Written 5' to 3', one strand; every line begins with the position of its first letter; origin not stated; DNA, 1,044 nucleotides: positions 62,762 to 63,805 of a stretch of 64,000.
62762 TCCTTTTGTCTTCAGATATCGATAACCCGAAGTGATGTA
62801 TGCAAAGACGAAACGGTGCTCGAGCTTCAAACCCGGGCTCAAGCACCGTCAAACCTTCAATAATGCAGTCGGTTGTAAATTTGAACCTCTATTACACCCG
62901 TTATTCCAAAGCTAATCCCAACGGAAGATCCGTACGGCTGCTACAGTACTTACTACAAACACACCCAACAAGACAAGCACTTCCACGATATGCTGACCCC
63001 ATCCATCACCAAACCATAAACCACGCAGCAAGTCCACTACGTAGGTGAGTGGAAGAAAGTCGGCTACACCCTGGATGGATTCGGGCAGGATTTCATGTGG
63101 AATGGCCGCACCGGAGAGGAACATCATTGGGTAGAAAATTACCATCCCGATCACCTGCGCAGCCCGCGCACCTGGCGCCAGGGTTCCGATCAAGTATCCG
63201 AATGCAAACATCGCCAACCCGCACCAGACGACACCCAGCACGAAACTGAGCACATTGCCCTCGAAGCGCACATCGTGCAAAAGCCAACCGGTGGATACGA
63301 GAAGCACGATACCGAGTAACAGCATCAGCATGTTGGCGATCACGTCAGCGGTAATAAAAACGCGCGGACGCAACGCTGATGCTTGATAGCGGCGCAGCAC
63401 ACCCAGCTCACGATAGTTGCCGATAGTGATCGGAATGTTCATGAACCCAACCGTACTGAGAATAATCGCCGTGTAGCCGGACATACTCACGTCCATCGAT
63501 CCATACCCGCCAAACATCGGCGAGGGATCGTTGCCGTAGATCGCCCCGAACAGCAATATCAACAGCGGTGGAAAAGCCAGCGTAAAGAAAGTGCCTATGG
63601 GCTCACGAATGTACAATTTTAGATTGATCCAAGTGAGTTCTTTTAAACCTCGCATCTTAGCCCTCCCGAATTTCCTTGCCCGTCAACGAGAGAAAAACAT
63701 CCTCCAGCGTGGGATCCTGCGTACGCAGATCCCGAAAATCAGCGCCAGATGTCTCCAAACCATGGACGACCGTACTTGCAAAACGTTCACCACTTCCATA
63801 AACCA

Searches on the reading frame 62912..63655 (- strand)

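Call 26: search_protein_families(library=pfam, proteins=[window:62912-63655:-], max_evalue=0.001)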
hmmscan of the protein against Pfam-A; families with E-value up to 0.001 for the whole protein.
window:62912-63655:- (247 aa): 2 families
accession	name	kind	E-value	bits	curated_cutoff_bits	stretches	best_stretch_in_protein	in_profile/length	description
PF01061.29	ABC2_membrane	-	4.3e-26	92.2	26.9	1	4-213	3-209/211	ABC-2 type transporter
PF12698.13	ABC2_membrane_3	-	9.8e-19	68.1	31.6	1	58-241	164-346/347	ABC-2 family transporter protein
